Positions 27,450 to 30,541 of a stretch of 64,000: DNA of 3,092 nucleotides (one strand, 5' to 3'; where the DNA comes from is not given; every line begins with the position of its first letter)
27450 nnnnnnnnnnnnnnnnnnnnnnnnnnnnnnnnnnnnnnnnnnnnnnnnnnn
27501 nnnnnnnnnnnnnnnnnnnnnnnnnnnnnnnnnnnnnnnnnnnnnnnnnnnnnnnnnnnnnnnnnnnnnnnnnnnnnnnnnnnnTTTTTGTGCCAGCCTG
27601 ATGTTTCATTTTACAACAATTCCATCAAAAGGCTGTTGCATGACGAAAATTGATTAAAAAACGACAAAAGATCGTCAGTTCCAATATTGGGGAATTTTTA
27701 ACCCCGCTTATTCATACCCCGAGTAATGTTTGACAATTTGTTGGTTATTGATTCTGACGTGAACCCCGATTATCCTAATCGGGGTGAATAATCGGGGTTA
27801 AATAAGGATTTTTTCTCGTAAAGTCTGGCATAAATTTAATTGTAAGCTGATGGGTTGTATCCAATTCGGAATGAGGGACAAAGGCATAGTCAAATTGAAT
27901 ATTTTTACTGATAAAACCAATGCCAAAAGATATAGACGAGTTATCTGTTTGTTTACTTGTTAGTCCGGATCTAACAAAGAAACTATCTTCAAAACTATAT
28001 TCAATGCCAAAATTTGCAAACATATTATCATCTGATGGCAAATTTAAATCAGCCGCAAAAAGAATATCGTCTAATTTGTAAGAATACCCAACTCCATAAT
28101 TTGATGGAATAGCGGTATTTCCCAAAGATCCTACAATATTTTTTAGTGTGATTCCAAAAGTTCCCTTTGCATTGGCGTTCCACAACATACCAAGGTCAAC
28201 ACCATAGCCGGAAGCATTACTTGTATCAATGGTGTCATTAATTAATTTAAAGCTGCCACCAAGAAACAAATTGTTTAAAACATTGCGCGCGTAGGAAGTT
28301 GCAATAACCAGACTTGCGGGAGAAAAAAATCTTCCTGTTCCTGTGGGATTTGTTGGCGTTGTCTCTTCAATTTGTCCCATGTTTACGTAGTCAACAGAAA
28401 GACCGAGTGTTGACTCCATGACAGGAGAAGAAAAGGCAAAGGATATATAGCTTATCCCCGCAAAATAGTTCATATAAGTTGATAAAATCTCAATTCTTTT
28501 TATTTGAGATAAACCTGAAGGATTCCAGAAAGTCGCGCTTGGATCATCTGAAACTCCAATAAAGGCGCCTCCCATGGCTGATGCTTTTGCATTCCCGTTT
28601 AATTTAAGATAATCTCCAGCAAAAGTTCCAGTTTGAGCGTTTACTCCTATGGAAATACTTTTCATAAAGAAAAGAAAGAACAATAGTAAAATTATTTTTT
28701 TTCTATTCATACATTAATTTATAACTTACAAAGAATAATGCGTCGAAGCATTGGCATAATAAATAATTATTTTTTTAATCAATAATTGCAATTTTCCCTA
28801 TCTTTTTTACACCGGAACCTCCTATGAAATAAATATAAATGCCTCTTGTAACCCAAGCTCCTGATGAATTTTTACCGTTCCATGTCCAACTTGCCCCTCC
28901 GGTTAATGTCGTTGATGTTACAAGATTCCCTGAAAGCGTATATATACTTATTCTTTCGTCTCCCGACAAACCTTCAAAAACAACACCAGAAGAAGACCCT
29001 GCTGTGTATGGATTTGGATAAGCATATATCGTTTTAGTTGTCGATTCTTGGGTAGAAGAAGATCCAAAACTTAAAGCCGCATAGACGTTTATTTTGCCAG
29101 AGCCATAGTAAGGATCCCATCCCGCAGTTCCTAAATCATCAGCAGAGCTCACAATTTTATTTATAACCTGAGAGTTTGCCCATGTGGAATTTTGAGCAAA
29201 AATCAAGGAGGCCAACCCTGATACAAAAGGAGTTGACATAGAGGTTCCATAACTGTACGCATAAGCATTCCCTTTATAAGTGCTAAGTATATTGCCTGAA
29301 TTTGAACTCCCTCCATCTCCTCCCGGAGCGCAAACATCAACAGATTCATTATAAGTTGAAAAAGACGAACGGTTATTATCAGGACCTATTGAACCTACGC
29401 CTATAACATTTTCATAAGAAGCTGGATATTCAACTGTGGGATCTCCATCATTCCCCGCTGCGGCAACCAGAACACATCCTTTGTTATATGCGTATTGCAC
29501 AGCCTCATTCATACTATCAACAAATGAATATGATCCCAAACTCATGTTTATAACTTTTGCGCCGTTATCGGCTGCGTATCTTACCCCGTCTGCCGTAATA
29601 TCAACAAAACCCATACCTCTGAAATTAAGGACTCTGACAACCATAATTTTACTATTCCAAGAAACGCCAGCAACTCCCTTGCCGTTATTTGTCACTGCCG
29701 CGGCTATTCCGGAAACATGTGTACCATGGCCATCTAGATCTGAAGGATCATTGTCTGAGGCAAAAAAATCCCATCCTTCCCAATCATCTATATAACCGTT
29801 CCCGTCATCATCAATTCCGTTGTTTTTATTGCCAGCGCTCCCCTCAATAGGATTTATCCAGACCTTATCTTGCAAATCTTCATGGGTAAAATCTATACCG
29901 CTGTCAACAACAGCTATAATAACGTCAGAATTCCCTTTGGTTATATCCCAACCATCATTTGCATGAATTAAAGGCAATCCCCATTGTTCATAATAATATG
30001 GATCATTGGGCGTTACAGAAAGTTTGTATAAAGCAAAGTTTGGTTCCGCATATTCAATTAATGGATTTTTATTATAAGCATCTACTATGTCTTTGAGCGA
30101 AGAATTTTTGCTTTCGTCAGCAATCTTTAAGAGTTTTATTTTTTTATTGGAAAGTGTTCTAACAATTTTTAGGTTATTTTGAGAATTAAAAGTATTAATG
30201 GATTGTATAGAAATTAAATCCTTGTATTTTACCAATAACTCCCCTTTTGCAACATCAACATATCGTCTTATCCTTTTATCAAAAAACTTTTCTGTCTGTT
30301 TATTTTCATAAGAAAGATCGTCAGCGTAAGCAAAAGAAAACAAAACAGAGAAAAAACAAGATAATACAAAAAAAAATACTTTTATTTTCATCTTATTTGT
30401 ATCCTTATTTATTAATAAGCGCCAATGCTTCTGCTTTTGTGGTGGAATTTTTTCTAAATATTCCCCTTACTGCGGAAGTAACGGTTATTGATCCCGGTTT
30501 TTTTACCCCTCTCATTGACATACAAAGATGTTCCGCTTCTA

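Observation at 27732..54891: Two repeat copies 27 kb apart share an essentially identical 60-nt block, suggesting recent mobility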

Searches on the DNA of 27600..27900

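Call 53: search_rna_families(source=window, start=27600, end=27900, threshold=evalue, max_evalue=1)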
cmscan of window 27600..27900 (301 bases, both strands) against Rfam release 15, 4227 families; matches with E-value up to 1: 2.
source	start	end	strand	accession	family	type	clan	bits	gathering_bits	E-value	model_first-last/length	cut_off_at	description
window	27787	27866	-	RF00135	snoZ223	Gene; snRNA; snoRNA; CD-box;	CL00051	19.1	45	0.42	1-94/94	no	Small nucleolar RNA Z223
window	27624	27783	+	RF00628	RgsA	Gene; sRNA;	-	18.1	88.4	0.018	1-194/194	no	RgsA sRNA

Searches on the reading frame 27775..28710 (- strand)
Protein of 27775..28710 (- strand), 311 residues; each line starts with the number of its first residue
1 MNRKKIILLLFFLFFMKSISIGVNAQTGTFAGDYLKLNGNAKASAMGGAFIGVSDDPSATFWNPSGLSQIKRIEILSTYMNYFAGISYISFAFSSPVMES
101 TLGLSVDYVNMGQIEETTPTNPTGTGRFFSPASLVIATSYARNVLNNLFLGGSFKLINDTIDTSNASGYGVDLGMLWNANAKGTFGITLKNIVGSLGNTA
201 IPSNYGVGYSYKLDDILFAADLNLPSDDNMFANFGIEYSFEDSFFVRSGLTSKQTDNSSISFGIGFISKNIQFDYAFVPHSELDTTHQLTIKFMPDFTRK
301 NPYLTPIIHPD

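Call 13: search_protein_families(library=pfam, proteins=[window:27775-28710:-])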
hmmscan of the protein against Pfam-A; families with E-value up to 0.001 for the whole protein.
window:27775-28710:- (311 aa): 1 family
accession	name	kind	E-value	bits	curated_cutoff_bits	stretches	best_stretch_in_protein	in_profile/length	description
PF19572.5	PorV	-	0.00098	19.2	27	0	27-177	8-169/243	Type IX secretion system protein PorV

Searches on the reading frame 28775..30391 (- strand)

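Call 13: search_protein_families(library=pfam, proteins=[window:28775-30391:-])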
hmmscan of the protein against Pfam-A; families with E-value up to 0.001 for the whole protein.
window:28775-30391:- (538 aa): 3 families
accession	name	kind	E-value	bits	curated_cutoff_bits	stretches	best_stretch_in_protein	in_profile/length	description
PF00082.27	Peptidase_S8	-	2.1e-58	198.4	21.8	1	155-432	2-288/288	Subtilase family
PF22148.1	Fervidolysin_NPro-like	-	8.7e-11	42.5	21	1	48-118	16-81/81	Fervidolysin N-terminal prodomain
PF13860.13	FlgD_ig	-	0.00075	19.9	27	0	480-519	26-69/79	FlgD Ig-like domain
